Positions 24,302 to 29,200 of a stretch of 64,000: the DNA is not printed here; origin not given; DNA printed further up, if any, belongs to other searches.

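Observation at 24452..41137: T7SSb-like locus with EssC and a YukD-like protein but no EsaA/EssA/EssB in the window, driven by a tandem-WXG100 gene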

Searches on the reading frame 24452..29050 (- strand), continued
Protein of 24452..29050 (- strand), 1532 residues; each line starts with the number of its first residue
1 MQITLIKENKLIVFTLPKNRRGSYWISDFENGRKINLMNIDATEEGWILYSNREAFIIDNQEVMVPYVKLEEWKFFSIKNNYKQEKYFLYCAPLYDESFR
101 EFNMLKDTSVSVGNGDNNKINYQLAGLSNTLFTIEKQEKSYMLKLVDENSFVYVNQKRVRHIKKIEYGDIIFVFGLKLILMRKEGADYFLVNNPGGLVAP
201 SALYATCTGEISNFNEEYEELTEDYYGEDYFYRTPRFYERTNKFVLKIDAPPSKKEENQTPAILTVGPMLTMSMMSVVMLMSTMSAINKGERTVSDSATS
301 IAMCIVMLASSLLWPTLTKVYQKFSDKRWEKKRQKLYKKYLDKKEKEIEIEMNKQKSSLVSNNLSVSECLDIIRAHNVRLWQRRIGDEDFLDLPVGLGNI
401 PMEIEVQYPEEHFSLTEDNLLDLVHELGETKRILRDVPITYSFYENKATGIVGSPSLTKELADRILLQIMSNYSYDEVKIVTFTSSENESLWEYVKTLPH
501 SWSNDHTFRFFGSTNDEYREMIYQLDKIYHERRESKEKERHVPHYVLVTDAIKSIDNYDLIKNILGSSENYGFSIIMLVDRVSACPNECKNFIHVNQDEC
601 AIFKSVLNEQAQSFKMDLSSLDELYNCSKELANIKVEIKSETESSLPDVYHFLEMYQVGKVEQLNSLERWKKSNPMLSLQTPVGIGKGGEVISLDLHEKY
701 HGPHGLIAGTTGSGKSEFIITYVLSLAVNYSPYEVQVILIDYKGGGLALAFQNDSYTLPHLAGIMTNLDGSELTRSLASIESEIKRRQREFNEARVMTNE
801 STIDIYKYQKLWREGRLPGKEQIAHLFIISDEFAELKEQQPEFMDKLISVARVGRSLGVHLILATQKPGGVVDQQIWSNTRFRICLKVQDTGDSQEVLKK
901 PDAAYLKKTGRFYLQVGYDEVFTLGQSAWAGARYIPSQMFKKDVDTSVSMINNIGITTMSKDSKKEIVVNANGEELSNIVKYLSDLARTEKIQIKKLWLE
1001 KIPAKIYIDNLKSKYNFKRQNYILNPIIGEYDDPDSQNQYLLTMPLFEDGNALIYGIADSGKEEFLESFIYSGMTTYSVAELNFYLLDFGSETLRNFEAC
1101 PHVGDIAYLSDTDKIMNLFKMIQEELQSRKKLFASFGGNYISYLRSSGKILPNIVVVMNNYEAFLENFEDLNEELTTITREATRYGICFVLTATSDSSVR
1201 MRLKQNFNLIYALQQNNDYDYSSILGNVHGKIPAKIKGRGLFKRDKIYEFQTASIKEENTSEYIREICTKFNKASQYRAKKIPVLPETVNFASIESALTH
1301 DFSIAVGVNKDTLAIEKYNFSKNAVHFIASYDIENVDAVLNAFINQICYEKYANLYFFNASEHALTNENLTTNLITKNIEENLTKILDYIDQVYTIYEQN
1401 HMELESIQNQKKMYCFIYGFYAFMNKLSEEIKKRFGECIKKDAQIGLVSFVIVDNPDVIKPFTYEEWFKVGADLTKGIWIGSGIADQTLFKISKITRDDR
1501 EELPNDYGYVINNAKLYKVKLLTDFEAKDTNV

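Call 30: get_annotated_region(hit=H16, flank=10000)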
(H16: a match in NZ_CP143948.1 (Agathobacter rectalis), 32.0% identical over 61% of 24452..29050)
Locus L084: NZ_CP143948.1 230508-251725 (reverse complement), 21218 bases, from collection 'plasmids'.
description: Agathobacter rectalis strain DFI.5.28 plasmid unnamed1, complete sequence
organism: Agathobacter rectalis (NCBI taxid 39491)
taxonomy: Bacteria; Bacillota; Clostridia; Lachnospirales; Lachnospiraceae; Agathobacter; Agathobacter rectalis
host: -; source: Homo sapiens,cell culture,fecal sample; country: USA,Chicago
typing (MOB-suite, as given by PLSDB): non-mobilizable
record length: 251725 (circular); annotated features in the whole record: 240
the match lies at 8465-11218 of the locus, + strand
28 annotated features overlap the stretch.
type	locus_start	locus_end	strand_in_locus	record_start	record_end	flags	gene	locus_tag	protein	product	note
CDS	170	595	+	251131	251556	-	-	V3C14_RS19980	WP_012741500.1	hypothetical protein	-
CDS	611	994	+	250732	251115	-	-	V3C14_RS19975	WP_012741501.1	hypothetical protein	-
CDS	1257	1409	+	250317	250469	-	-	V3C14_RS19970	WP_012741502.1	hypothetical protein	-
CDS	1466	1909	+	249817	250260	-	-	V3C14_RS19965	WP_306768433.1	hypothetical protein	-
CDS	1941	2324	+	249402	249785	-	-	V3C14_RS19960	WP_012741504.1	hypothetical protein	-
CDS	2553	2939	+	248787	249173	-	-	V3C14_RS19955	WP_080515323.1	hypothetical protein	-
CDS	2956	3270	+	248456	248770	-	-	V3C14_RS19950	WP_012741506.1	hypothetical protein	-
CDS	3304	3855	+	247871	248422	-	-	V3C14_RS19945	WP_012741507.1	hypothetical protein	-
CDS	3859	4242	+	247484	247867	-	-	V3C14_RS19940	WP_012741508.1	hypothetical protein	-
CDS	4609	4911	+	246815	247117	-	-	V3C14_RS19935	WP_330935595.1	WXG100 family type VII secretion target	-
CDS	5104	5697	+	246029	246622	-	-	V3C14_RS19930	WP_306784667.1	hypothetical protein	-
CDS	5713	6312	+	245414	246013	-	-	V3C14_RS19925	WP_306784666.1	hypothetical protein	-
CDS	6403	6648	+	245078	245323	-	-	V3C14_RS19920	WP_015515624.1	Imm59 family immunity protein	-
CDS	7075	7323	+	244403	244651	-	-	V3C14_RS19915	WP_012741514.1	Imm59 family immunity protein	-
CDS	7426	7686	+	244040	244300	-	-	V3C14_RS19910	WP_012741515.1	EsaB/YukD family protein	-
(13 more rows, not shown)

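Call 31: get_annotated_region(hit=H13, flank=10000)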
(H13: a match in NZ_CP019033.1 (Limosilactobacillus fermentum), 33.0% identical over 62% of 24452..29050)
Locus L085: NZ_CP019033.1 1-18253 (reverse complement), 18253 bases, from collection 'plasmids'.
description: Limosilactobacillus fermentum strain SNUV175 plasmid pSNU175-4, complete sequence
organism: Limosilactobacillus fermentum (NCBI taxid 1613)
taxonomy: Bacteria; Bacillota; Bacilli; Lactobacillales; Lactobacillaceae; Limosilactobacillus; Limosilactobacillus fermentum
host: -; source: Homo sapiens,Culture,vaginal tract; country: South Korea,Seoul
typing (MOB-suite, as given by PLSDB): mobilizable; replicon rep_cluster_707; relaxase MOBQ
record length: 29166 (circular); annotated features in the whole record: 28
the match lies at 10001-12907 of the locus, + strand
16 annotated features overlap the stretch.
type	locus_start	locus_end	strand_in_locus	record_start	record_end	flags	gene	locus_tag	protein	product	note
CDS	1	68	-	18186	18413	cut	-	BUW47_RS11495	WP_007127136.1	hypothetical protein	-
CDS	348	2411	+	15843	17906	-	mobQ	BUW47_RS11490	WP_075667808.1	MobQ family relaxase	-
CDS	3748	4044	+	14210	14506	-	-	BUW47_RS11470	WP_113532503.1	WXG100 family type VII secretion target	-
CDS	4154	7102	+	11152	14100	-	esaA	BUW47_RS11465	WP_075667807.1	type VII secretion protein EsaA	-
CDS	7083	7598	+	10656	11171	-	-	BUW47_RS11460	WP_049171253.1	hypothetical protein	-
CDS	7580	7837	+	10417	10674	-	-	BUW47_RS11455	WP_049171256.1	EsaB/YukD family protein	-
CDS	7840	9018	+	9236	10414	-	-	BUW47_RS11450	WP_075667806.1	type VII secretion protein EssB/YukC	-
CDS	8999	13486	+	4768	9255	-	essC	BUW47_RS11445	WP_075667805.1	type VII secretion protein EssC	GO:0009306 - protein secretion [Evidence IEA]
CDS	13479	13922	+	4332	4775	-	-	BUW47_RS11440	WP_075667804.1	hypothetical protein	-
CDS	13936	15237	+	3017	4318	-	-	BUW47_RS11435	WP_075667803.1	hypothetical protein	-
CDS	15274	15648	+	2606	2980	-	-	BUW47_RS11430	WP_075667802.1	hypothetical protein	-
CDS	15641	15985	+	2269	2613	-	-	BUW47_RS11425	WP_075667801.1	hypothetical protein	-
CDS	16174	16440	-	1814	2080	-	-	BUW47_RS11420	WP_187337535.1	hypothetical protein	-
CDS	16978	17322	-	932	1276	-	-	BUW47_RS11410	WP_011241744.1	type II toxin-antitoxin system PemK/MazF family toxin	-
CDS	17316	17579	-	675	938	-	-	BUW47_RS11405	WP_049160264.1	AbrB/MazE/SpoVT family DNA-binding domain-containing protein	-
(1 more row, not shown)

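Call 32: get_annotated_region(hit=H19, flank=10000)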
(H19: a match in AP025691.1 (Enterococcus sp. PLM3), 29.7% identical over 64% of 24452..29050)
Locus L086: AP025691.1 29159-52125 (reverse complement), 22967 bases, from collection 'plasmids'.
description: Enterococcus sp. PLM3 plasmid plasmid1 DNA, complete sequence
organism: Enterococcus sp. PLM3 (NCBI taxid 2929797)
taxonomy: Bacteria; Bacillota; Bacilli; Lactobacillales; Enterococcaceae; Enterococcus; Enterococcus sp. PLM3
host: -; source: Polyrhachis lamellidens,cell culture; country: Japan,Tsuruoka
typing (MOB-suite, as given by PLSDB): conjugative; replicon rep_cluster_180; relaxase MOBP; mating-pair formation MPF_T
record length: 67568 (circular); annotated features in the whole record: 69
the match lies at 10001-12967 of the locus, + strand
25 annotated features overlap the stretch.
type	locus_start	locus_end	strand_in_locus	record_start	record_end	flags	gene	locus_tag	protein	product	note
CDS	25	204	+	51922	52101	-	-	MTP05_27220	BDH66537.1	hypothetical protein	-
CDS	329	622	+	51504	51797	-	-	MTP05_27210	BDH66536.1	hypothetical protein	-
CDS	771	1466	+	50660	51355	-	-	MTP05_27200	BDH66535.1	tandem-type lipoprotein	-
CDS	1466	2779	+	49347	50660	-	-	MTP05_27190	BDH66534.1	membrane protein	-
CDS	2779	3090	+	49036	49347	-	-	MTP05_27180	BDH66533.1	hypothetical protein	-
CDS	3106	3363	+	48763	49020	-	-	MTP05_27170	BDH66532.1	hypothetical protein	-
CDS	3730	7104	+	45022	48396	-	-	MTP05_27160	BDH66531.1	hypothetical protein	-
CDS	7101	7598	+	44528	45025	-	-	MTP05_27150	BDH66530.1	hypothetical protein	-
CDS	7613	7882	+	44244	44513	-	-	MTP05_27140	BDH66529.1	hypothetical protein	-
CDS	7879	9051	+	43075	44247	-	-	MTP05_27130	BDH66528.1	hypothetical protein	-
CDS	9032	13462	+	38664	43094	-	-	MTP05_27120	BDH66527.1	Ftsk domain-containing protein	-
CDS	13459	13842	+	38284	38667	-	-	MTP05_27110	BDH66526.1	hypothetical protein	-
CDS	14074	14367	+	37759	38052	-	-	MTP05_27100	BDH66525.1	hypothetical protein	-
CDS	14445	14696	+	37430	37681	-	-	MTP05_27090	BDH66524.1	hypothetical protein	-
CDS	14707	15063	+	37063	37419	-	-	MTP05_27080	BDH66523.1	hypothetical protein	-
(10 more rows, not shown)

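Call 45: find_encoding_contigs(protein=P0001, flank=10000, max_places=2)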
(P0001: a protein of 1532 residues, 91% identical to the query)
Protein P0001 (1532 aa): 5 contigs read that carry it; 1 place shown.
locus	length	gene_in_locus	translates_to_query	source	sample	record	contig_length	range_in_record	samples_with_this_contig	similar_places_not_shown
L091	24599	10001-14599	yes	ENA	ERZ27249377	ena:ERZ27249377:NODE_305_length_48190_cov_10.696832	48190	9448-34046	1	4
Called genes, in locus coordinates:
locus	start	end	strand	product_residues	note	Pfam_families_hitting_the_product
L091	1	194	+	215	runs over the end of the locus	PF06013:WXG100 (faint)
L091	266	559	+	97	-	-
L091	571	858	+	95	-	-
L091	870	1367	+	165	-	-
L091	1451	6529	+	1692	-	-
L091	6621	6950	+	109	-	-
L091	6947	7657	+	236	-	PF00069:Pkinase, PF01163:RIO1 (weak), PF03109:ABC1, PF07714:PK_Tyr_Ser-Thr, PF01636:APH (faint)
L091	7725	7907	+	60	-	-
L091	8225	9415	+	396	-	PF13173:AAA_14, PF13635:DUF4143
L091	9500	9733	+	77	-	-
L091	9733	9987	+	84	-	-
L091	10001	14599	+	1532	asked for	PF01580:FtsK_SpoIIIE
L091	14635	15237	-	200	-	PF00163:Ribosomal_S4, PF01479:S4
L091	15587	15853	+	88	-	PF02576:RimP_N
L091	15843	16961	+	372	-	PF08529:NusA_N, PF00575:S1 (weak), PF13184:KH_NusA_1st, PF26594:KH_NusA_2nd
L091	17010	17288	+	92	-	PF04296:YlxR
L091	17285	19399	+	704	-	PF04760:IF2_N, PF00009:GTP_EFTU, PF01926:MMR_HSR1, PF02421:FeoB_N (faint), PF22042:EF-G_D2, PF11987:IF-2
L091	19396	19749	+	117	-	PF02033:RBFA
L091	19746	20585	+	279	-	PF01509:TruB_N, PF16198:TruB_C_2 (faint)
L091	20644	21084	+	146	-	-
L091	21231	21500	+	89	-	PF00312:Ribosomal_S15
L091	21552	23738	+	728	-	PF01138:RNase_PH, PF03725:RNase_PH_C, PF03726:PNPase, PF01138:RNase_PH, PF03725:RNase_PH_C (weak), PF00575:S1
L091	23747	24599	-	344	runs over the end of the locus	PF02557:VanY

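Call 46: find_encoding_contigs(protein=P0002, flank=10000, max_places=2)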
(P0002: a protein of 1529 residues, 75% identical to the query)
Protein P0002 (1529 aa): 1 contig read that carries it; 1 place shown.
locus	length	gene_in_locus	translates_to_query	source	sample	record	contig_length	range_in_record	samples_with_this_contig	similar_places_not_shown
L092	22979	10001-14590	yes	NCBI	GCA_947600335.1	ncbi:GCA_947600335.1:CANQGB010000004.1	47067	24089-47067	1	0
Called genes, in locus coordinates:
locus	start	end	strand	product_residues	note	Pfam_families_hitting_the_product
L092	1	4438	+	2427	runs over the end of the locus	-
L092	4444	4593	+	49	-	-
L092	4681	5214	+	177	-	PF04011:LemA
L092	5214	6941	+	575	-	PF09972:DUF2207, PF20990:DUF2207_C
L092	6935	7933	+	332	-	PF04055:Radical_SAM, PF13353:Fer4_12 (faint), PF13186:SPASM (weak)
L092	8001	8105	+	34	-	-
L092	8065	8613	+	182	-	-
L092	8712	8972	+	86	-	PF04014:MazE_antitoxin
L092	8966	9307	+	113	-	PF02452:PemK_toxin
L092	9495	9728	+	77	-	-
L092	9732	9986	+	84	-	-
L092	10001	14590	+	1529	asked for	PF01580:FtsK_SpoIIIE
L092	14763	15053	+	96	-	PF01250:Ribosomal_S6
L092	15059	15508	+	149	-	PF00436:SSB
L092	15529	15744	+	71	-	PF01084:Ribosomal_S18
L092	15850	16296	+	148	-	PF01281:Ribosomal_L9_N, PF03948:Ribosomal_L9_C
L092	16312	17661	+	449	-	PF00772:DnaB, PF06745:ATPase (faint), PF13481:AAA_25, PF03796:DnaB_C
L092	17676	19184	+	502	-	PF07501:G5 (weak), PF01551:Peptidase_M23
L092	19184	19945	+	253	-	PF00753:Lactamase_B, PF23023:Anti-Pycsar_Apyc1 (weak), PF16661:Lactamase_B_6 (faint), PF12706:Lactamase_B_2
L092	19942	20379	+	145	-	PF02590:SPOUT_MTase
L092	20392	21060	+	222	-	PF03167:UDG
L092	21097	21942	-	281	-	PF12784:PDDEXK_2, PF27070:HTH_Rpn_C (weak)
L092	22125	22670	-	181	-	PF04011:LemA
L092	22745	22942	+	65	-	PF00753:Lactamase_B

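Call 51: search_protein_families(library=ncbifam, max_evalue=0.01, proteins=[window:24452-29050:-])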
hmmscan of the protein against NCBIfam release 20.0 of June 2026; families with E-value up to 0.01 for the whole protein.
window:24452-29050:- (1532 aa): 5 families
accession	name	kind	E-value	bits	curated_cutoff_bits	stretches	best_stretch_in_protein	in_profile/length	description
TIGR03928.1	T7_EssCb_Firm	equivalog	0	1030.5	778.4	1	230-1521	5-1294/1296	type VII secretion protein EssC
TIGR03924.1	T7SS_EccC_a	equivalog_domain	3.7e-110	369.7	509.15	2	248-921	1-661/673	type VII secretion protein EccCa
TIGR03925.1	T7SS_EccC_b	equivalog_domain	5.7e-71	239.5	346.55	2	983-1323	6-361/564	type VII secretion protein EccCb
NF007615.0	PRK10263.1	equivalog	4e-11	41.3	1566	1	688-907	999-1225/1355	DNA translocase FtsK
NF040937.1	HerA_Thermprot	equivalog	1e-05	24.2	800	1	849-902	376-428/487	DNA double-strand break repair helicase HerA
